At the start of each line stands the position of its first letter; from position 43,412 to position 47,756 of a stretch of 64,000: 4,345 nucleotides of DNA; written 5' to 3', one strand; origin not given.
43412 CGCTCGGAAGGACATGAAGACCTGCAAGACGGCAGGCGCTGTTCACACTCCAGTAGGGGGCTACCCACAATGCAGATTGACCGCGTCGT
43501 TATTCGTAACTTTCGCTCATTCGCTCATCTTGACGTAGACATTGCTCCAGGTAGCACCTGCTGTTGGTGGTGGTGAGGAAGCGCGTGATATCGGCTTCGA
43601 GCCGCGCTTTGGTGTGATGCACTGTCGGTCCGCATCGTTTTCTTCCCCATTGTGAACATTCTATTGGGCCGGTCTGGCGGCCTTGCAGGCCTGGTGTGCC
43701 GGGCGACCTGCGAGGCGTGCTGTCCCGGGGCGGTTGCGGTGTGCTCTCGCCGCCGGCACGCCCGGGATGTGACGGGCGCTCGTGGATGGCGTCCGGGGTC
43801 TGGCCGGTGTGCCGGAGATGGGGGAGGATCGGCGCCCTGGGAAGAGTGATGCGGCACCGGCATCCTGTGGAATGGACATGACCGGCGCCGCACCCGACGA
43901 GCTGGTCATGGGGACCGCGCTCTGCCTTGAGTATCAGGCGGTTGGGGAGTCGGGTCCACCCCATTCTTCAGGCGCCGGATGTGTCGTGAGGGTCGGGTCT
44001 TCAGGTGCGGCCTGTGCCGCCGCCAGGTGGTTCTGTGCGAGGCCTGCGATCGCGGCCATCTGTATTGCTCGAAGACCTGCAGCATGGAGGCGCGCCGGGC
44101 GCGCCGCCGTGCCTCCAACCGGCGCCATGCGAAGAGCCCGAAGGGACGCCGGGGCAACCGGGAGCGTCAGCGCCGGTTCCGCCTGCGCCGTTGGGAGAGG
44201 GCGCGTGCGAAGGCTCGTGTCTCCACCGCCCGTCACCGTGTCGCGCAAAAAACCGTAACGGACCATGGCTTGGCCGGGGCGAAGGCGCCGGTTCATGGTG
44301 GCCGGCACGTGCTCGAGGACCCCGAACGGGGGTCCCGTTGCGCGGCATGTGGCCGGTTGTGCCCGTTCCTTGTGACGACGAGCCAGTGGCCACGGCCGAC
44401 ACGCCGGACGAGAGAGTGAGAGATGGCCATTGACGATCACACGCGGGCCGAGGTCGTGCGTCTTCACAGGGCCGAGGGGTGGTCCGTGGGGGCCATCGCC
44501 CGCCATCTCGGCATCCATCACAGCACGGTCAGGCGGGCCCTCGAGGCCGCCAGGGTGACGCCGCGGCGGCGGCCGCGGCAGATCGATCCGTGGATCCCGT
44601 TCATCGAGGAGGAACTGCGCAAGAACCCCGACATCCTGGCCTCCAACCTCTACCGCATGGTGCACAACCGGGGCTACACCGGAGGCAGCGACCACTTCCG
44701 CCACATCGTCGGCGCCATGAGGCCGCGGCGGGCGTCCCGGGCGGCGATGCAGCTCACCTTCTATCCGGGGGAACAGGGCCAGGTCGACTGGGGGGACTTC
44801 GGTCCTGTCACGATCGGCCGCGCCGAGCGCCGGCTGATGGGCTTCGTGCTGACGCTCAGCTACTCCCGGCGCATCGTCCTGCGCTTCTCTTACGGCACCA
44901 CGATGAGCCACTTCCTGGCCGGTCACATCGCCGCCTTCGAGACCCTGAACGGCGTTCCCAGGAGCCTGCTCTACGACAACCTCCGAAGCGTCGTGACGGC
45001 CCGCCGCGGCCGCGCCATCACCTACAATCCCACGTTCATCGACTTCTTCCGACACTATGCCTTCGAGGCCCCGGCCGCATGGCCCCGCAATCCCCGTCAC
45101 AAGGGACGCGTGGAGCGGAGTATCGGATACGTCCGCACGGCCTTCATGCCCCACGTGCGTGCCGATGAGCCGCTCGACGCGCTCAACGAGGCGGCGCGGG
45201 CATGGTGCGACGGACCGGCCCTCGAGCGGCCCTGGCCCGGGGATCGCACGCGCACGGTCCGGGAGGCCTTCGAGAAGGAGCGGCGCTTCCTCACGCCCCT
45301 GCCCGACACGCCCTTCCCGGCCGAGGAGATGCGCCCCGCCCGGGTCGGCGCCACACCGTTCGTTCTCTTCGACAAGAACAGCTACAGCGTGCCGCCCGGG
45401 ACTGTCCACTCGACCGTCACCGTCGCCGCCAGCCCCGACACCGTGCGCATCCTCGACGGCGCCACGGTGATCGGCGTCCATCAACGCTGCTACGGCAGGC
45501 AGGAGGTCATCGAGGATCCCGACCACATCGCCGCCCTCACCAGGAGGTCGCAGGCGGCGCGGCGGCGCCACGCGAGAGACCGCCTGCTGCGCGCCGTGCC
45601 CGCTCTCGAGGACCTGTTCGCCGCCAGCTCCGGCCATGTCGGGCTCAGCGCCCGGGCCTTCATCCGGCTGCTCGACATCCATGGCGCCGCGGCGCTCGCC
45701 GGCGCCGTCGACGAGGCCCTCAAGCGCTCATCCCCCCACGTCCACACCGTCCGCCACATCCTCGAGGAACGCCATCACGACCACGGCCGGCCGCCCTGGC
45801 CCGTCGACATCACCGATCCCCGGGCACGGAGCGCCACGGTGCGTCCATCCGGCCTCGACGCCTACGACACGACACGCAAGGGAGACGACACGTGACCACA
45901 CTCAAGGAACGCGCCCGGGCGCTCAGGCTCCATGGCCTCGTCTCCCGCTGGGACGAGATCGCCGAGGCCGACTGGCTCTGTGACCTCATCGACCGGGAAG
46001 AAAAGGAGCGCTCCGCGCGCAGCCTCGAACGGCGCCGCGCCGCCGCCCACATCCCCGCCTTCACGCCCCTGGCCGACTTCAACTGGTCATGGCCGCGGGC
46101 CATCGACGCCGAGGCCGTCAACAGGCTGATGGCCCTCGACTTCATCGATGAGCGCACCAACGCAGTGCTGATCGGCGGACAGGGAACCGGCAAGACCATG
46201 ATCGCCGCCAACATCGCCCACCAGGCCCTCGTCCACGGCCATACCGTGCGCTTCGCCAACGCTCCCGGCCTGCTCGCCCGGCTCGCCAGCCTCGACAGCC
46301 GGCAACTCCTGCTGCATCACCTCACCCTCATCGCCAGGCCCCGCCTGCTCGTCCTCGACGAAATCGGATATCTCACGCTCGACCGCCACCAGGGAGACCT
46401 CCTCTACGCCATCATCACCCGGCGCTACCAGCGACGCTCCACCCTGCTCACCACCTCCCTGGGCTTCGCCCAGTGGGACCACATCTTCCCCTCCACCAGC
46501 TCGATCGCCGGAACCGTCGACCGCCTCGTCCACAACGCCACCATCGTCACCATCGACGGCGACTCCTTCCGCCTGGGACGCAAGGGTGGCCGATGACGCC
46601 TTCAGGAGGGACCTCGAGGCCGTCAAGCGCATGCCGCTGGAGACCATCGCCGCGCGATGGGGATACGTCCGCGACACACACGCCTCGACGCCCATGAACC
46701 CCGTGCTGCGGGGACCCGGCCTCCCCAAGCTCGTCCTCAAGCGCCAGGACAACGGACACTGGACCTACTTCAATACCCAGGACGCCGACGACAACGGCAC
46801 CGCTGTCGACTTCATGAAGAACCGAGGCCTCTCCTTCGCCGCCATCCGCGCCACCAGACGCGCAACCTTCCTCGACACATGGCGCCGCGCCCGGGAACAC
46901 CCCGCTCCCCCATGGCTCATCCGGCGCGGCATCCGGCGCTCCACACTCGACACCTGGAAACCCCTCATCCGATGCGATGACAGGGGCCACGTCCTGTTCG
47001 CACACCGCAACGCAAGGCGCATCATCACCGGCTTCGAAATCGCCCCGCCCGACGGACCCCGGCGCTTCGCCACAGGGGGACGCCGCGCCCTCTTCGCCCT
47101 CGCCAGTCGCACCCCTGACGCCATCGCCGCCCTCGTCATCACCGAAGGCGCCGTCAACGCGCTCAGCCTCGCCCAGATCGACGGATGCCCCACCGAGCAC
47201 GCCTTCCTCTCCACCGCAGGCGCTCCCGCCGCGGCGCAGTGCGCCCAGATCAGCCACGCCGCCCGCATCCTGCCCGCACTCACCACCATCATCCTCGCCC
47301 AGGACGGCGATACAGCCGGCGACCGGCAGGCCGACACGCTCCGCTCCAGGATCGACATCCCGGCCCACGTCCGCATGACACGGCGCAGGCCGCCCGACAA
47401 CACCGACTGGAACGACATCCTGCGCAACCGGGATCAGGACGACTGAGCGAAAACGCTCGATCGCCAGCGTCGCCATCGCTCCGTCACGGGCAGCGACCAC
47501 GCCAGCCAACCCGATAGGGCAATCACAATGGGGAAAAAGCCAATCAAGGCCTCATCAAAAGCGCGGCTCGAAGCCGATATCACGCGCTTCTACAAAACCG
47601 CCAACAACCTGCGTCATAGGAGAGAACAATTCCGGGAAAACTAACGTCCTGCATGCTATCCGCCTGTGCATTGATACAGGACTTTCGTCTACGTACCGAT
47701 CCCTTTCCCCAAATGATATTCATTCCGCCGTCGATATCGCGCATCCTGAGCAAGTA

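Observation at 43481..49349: Gabija gajA split 27 codons in by a 4.05-kb IS21-family element with a 6-bp target-site duplication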

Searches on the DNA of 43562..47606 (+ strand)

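Call 13: search_dna_similar(query=window:43562-47606:+, collection=plasmids, mode=near, max_rows=25)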
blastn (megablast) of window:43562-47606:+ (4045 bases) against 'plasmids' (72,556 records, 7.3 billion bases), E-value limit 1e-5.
No match.
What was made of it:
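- Tried and rejected: A megablast of the IS against PLSDB plasmids gave no match (call 13).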

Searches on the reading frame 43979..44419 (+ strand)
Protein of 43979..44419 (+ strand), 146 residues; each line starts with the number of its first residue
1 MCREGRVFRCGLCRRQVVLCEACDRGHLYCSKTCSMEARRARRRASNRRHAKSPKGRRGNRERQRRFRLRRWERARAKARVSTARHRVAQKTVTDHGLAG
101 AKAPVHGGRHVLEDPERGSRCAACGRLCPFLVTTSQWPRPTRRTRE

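Call 8: search_protein_families(library=pfam, proteins=[window:43979-44419:+], max_evalue=0.01)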
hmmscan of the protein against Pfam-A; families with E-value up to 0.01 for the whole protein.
window:43979-44419:+ (146 aa): 0 families

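Call 9: search_protein_families(library=padloc, proteins=[window:43979-44419:+], max_evalue=0.001)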
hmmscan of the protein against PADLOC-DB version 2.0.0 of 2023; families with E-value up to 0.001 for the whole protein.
window:43979-44419:+ (146 aa): 0 families

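Call 29: search_protein_families(library=ncbifam, proteins=[window:43979-44419:+], max_evalue=0.001)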
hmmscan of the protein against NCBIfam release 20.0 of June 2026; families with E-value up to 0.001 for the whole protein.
window:43979-44419:+ (146 aa): 0 families

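Call 72: search_solved_structures(query=A3, max_evalue=5)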
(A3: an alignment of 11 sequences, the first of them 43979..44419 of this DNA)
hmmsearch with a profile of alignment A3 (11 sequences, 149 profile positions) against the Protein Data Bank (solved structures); distinct sequences matched with E-value up to 5: 1.
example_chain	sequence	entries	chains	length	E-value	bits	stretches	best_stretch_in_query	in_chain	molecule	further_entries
2erg_A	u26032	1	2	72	0.18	15.6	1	6-55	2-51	Regulatory protein LEU3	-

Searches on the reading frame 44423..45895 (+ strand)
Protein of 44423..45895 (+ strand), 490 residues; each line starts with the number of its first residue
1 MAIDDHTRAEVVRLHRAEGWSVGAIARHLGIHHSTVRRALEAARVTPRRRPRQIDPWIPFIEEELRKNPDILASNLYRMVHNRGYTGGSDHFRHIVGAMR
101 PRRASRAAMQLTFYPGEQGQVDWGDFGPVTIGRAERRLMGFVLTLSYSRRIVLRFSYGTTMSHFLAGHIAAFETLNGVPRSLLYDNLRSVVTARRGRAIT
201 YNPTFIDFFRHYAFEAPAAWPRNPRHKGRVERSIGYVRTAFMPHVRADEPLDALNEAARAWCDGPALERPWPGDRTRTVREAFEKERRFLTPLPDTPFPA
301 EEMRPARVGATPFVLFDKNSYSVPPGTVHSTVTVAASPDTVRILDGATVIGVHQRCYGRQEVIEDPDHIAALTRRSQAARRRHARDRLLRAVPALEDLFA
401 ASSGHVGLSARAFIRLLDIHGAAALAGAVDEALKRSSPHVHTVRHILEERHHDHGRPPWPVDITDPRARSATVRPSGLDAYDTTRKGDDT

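Call 8: search_protein_families(library=pfam, proteins=[window:44423-45895:+], max_evalue=0.01)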
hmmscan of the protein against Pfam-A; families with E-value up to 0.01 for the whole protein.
window:44423-45895:+ (490 aa): 13 families
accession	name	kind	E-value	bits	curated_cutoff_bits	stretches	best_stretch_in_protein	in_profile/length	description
PF22483.2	Mu-transpos_C_2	-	8.3e-23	80.3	27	1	293-365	1-73/73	Mu transposase, C-terminal domain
PF13384.12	HTH_23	-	1e-08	35.1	24.6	1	6-41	5-39/50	Homeodomain-like domain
PF08281.18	Sigma70_r4_2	-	1.9e-06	27.9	25.7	1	8-44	15-51/54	Sigma-70, region 4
PF13518.12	HTH_28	-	8.3e-05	23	25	1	8-40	2-33/52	Helix-turn-helix domain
PF13936.12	HTH_38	-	9.6e-05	22.5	27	1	13-40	15-41/44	Helix-turn-helix domain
PF13551.12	HTH_29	-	0.00014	22.3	28.1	1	8-43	1-36/64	Winged helix-turn helix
PF12840.13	HTH_20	-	0.00014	22.2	27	1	5-40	3-39/51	Helix-turn-helix domain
PF00665.32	rve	-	0.00017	22.3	32.6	1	119-216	5-94/102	Integrase core domain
PF13542.12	HTH_Tnp_ISL3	-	0.00094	19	27.4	1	8-41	17-48/51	Helix-turn-helix domain of transposase family ISL3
PF09339.16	HTH_IclR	-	0.0034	17.6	22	0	16-41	15-40/52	IclR helix-turn-helix domain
PF11716.13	MDMPI_N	-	0.0036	18.4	24.2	1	17-68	26-88/140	Mycothiol maleylpyruvate isomerase N-terminal domain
PF13556.12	HTH_30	-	0.0058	16.8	27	0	10-41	3-34/59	PucR C-terminal helix-turn-helix domain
PF07638.17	Sigma70_ECF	-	0.0076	16.6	21.1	0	6-45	138-177/185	ECF sigma factor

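Call 29: search_protein_families(library=ncbifam, proteins=[window:44423-45895:+], max_evalue=0.001)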
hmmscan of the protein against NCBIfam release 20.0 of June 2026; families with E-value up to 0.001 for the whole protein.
window:44423-45895:+ (490 aa): 2 families
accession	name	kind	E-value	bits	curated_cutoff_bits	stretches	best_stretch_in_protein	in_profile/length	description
NF033546.1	transpos_IS21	equivalog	3.4e-68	230.3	160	1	13-295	2-294/294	IS21 family transposase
NF033577.2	transpos_IS481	equivalog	7.7e-10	38.7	224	1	3-263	59-264/284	IS481 family transposase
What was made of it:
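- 44423..45895 (+): istA, IS21-family DDE transposase, 490 aa. calls 8, 29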

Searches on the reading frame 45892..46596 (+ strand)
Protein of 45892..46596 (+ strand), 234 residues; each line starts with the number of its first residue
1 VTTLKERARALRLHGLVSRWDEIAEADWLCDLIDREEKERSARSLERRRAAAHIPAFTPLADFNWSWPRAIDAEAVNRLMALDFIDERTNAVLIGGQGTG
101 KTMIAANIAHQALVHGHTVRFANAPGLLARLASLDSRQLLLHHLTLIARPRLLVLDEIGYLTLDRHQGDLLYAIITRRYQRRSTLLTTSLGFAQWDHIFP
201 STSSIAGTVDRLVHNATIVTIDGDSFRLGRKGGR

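Call 8: search_protein_families(library=pfam, proteins=[window:45892-46596:+], max_evalue=0.01)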
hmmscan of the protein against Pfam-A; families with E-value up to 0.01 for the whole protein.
window:45892-46596:+ (234 aa): 12 families
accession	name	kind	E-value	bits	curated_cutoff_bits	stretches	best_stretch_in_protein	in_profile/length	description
PF01695.23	IstB_IS21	-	3.9e-51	174.3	24.1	1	8-231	3-235/238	IstB-like ATP binding protein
PF00004.35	AAA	-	1.9e-05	25.5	21.2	1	92-166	2-74/131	ATPase family associated with various cellular activities (AAA)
PF20720.3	nSTAND3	-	0.00025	21.2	27.2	1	81-133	10-62/155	Novel STAND NTPase 3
PF13401.12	AAA_22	-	0.00042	21.1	27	0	87-143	4-53/130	AAA domain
PF13481.12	AAA_25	-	0.0029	17.7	27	1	74-120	20-64/195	AAA domain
PF25199.1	nSTAND_NTPase5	-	0.003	17.8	34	1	68-126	21-80/145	Novel STAND NTPase 5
PF00158.32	Sigma54_activat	-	0.004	17.3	20.2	0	84-113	18-47/168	Sigma-54 interaction domain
PF04851.21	ResIII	-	0.0059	17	22.5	1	69-117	5-52/164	Type III restriction enzyme, res subunit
PF02562.22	PhoH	-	0.0073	16.3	27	0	73-120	4-51/205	PhoH-like protein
PF13173.12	AAA_14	-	0.0088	16.5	27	0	90-161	4-74/129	AAA domain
PF00270.35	DEAD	-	0.0088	16.2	26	0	80-113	12-39/167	DEAD/DEAH box helicase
PF13604.12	AAA_30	-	0.0096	16.1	27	0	87-161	17-100/191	AAA domain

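Call 29: search_protein_families(library=ncbifam, proteins=[window:45892-46596:+], max_evalue=0.001)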
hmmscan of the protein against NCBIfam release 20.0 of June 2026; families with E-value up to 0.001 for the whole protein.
window:45892-46596:+ (234 aa): 9 families
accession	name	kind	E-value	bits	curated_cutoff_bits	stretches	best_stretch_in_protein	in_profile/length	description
NF038214.1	IS21_help_AAA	equivalog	2.4e-56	191.1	200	1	20-228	22-230/232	IS21-like element helper ATPase IstB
NF006616.1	PRK09183.1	subfamily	2.3e-44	151.6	300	1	21-231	33-245/253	IS21-like element helper ATPase IstB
NF005098.0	PRK06526.1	subfamily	6.7e-44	150.3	296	1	19-229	40-250/266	transposase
NF006038.0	PRK08181.1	subfamily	2.4e-29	102.5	317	1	26-227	44-246/271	transposase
NF005992.0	PRK08116.1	subfamily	9.9e-15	54.4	189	1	92-228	118-253/269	hypothetical protein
NF005304.0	PRK06835.1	equivalog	5.6e-10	38.8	215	1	83-230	178-323/330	ATP-binding protein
NF009043.0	PRK12377.1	subfamily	1.4e-09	37.9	389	1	70-227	83-238/248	ATP-binding protein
NF005931.1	PRK07952.1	equivalog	5.4e-06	26.1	357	1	81-227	92-238/246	replicative helicase loader DnaC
NF006505.0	PRK08939.1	equivalog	1.5e-05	24.5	228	1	92-203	160-273/306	primosomal protein DnaI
